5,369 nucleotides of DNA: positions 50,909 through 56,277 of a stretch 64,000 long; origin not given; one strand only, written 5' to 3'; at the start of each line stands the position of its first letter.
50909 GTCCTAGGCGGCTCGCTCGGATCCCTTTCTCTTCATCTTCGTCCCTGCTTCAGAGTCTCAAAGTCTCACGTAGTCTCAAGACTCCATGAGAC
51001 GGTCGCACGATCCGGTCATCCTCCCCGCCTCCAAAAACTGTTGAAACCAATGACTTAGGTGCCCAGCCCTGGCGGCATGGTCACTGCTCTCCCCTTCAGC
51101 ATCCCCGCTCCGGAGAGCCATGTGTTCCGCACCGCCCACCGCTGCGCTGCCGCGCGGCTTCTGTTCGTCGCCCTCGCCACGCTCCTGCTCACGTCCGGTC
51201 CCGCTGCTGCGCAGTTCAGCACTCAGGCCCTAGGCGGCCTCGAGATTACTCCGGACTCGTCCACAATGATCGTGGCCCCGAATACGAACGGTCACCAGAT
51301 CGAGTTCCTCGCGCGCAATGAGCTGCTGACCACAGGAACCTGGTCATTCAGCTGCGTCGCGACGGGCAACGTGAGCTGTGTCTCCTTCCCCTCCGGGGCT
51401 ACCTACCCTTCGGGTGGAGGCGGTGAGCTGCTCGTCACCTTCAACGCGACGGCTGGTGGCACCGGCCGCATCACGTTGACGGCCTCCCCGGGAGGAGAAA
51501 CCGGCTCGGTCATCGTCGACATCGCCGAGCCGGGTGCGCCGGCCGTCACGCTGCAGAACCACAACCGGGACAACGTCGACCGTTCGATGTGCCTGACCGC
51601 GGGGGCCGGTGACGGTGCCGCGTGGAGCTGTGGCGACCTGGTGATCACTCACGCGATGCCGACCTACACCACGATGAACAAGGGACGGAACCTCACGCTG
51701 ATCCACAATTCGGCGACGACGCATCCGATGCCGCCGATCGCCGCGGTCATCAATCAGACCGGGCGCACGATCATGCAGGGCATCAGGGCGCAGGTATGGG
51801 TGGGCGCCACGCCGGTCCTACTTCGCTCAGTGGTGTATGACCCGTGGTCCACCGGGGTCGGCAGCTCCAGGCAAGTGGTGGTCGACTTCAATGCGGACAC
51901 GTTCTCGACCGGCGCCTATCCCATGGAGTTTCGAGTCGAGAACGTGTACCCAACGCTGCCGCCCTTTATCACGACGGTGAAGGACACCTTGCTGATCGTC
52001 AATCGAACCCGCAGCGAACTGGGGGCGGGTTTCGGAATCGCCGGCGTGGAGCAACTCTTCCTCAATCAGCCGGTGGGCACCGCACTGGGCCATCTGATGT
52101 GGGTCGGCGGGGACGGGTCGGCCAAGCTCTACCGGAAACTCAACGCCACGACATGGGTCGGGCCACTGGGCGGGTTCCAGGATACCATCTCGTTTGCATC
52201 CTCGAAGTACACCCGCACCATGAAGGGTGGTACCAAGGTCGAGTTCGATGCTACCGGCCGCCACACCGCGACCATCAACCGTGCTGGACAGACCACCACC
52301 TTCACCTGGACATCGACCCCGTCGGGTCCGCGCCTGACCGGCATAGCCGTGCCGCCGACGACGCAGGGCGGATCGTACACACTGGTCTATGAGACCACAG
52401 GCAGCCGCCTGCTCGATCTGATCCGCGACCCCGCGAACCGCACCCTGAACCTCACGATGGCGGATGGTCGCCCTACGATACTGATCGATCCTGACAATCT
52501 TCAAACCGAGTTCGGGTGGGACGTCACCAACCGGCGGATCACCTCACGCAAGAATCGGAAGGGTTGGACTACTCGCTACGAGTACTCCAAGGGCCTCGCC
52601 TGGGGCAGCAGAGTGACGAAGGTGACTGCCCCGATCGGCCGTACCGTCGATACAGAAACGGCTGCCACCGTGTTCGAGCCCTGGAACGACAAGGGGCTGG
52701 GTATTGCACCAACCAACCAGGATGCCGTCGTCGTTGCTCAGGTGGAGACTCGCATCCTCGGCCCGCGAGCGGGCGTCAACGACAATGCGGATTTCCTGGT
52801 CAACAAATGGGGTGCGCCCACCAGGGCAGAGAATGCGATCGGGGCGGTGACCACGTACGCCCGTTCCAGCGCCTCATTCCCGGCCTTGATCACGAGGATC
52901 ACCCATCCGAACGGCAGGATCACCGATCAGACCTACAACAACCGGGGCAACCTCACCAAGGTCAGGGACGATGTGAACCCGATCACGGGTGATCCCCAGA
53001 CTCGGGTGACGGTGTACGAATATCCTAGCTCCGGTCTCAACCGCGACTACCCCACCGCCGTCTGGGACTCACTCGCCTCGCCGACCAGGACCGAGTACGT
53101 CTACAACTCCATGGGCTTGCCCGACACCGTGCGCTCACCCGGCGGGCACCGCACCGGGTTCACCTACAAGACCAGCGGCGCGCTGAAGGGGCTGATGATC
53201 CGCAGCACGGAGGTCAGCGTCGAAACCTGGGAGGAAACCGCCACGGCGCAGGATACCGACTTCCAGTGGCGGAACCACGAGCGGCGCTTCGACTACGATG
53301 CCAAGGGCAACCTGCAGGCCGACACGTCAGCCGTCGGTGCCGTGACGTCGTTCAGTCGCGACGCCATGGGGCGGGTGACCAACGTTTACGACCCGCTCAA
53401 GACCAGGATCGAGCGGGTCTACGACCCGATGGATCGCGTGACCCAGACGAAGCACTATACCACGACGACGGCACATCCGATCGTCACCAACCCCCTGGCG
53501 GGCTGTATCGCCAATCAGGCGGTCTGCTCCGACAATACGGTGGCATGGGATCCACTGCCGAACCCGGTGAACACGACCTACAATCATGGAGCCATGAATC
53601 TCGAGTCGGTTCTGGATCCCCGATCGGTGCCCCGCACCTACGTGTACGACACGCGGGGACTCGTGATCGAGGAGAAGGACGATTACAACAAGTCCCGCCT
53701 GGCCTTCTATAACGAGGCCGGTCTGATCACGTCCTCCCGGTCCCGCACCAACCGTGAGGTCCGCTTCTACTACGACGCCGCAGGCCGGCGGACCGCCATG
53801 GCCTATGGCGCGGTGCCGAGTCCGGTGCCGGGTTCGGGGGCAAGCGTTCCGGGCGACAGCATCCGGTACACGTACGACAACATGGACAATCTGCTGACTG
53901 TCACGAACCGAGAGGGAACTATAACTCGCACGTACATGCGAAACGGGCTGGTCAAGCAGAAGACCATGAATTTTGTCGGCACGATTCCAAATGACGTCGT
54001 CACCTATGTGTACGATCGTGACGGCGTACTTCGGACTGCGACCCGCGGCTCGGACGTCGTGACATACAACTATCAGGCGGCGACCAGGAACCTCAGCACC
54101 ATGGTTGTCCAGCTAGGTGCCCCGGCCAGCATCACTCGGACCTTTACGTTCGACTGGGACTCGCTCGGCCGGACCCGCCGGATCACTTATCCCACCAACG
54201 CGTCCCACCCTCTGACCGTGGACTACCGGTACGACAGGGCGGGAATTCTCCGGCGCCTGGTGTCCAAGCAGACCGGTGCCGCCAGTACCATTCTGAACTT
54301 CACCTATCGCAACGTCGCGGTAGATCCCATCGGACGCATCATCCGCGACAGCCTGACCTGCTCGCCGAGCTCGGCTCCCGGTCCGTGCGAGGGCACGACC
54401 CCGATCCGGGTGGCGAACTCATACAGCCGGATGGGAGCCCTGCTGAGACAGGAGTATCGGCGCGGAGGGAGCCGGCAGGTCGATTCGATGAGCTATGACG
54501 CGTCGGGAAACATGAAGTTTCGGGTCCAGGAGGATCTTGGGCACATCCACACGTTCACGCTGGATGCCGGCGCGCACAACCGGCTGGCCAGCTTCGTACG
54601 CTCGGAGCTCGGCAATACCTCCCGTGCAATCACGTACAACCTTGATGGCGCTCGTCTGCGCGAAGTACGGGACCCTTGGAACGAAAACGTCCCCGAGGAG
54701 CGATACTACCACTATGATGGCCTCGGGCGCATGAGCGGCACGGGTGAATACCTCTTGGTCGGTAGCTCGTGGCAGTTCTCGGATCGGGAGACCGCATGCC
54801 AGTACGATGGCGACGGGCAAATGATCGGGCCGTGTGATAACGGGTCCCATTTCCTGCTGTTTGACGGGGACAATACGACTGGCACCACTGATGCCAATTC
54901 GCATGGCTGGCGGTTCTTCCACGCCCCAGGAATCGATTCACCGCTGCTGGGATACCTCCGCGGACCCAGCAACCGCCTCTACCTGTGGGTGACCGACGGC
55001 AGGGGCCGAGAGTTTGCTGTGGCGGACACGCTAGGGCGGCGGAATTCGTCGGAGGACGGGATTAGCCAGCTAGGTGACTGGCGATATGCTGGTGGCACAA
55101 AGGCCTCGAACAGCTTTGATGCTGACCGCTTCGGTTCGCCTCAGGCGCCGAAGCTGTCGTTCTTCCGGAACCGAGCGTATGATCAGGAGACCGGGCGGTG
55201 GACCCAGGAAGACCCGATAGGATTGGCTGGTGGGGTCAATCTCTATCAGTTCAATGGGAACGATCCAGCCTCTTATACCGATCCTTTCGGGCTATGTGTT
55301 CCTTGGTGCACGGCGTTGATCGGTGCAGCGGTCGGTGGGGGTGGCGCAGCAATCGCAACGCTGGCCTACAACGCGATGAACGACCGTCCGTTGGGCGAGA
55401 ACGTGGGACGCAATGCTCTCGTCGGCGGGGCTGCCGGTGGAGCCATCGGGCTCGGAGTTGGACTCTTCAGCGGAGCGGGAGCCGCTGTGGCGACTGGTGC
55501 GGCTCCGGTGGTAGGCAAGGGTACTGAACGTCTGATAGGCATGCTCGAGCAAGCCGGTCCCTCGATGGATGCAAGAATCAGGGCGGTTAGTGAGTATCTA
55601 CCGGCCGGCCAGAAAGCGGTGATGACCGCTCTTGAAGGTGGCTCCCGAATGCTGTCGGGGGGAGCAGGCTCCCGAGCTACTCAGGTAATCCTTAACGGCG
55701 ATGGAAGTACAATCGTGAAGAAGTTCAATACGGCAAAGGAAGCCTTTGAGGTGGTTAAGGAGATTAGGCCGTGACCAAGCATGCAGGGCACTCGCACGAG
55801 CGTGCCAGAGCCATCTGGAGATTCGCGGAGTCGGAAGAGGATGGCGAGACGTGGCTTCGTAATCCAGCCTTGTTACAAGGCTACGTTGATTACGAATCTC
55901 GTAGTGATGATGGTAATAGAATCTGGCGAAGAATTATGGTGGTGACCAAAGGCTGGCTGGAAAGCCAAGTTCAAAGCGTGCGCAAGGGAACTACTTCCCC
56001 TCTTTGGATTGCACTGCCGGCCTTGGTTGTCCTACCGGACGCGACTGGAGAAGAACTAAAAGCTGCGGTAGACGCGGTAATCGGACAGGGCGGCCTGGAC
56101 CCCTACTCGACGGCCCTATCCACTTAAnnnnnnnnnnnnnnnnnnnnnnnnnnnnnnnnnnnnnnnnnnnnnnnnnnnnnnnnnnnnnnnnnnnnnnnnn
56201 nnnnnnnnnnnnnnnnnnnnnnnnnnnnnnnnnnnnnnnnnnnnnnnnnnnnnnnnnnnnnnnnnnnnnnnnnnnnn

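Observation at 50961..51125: rhs has its own -24/-12 candidate, an IHF-like AT-rich spacer and a better downstream start codon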

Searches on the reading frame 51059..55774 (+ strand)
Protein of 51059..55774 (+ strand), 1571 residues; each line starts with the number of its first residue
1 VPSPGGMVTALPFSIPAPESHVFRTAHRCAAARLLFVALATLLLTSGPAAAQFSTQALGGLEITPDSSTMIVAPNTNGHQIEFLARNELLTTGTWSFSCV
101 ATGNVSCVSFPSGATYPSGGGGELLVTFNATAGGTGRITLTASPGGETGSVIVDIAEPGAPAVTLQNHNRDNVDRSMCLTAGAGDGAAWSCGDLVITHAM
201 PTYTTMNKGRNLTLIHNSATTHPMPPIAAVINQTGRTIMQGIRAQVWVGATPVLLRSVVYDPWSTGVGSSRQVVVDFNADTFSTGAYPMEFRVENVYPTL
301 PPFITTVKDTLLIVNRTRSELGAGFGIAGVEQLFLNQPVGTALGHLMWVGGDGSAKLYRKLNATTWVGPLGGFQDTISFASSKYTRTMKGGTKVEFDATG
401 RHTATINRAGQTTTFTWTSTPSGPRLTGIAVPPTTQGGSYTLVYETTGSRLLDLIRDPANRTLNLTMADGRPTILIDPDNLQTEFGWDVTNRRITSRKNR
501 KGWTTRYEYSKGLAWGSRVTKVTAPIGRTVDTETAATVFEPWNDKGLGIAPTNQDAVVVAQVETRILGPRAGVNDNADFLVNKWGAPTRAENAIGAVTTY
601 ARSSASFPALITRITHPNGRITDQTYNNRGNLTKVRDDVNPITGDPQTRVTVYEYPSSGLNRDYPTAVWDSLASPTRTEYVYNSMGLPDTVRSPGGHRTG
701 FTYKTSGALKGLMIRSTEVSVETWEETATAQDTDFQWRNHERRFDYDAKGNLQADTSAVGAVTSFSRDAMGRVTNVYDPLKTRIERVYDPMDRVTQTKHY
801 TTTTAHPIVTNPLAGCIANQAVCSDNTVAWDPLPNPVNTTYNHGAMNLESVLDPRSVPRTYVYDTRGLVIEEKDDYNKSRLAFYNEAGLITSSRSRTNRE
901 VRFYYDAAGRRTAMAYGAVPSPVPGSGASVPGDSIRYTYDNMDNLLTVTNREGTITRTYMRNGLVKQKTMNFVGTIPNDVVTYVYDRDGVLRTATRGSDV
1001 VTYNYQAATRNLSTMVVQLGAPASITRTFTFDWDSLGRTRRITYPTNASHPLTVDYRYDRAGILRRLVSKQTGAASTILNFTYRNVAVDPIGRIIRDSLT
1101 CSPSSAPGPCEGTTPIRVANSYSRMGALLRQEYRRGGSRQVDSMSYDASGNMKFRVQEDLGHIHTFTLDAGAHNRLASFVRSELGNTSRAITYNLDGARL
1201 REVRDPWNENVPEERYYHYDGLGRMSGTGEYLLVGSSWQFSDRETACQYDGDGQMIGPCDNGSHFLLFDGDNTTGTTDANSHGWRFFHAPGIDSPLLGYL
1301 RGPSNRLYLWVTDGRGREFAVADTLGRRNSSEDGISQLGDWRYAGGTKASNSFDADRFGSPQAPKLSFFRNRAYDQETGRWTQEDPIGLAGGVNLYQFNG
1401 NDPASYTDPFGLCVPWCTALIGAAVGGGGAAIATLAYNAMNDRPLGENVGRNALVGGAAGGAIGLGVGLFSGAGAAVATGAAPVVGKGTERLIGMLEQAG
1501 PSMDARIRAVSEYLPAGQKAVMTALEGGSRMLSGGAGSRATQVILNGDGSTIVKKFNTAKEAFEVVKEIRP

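Call 10: search_protein_families(library=pfam, proteins=[window:51059-55774:+], max_evalue=0.01)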
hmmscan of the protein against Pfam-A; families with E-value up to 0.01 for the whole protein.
window:51059-55774:+ (1571 aa): 1 family
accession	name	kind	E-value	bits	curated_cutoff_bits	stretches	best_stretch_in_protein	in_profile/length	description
PF05593.20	RHS_repeat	-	6.6e-22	77.8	22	3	746-781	1-36/38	RHS Repeat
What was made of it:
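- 51122..55774 (+): The rhs coding sequence from the revised GTG start (1550 aa). It has a 30-residue Sec-type signal peptide (51122-51211, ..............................|Q), a rare N-terminal domain of about 430 aa, a YD/RHS repeat shell, the Rhs-associated core, and a short C-terminal tip. RHS_repeat 6.6e-22 (call 10).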

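Call 84: search_protein_families(library=ncbifam, proteins=[window:51122-55774:+], max_evalue=0.001)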
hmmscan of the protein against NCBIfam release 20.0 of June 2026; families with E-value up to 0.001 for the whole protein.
window:51122-55774:+ (1550 aa): 3 families
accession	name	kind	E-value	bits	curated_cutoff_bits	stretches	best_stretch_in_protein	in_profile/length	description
TIGR01643.1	YD_repeat_2x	repeat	6.2e-17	61.3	15.8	1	863-893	1-31/42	YD repeat-containing protein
TIGR03696.1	Rhs_assc_core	domain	9.7e-14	51.6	32.5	1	1345-1391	30-76/76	RHS repeat-associated core domain-containing protein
NF041261.1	RHS_core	equivalog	2.9e-09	35.3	2000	1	1345-1391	1216-1261/1261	RHS element core protein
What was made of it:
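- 51122..55774 (+): YD_repeat_2x and Rhs_assc_core both pass their cut-offs (call 84).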

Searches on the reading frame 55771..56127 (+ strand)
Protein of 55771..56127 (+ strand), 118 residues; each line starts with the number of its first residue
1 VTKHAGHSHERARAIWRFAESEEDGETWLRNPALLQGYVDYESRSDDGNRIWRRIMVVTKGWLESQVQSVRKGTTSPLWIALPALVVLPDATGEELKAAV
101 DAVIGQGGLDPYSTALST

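Call 10: search_protein_families(library=pfam, proteins=[window:55771-56127:+], max_evalue=0.01)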
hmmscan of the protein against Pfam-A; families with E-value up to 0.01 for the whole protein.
window:55771-56127:+ (118 aa): 0 families

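Call 39: search_protein_families(library=pfam, proteins=[window:55771-56127:+], max_evalue=0.01)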
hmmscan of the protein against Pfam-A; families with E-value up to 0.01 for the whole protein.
window:55771-56127:+ (118 aa): 0 families

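Call 84: search_protein_families(library=ncbifam, proteins=[window:55771-56127:+], max_evalue=0.001)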
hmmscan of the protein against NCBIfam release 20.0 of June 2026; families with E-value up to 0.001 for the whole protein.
window:55771-56127:+ (118 aa): 0 families
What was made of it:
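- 55771..56127 (+): 118-aa ORF overlapping the rhs stop, a presumed cognate immunity gene. No family match (calls 10, 39, 84).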
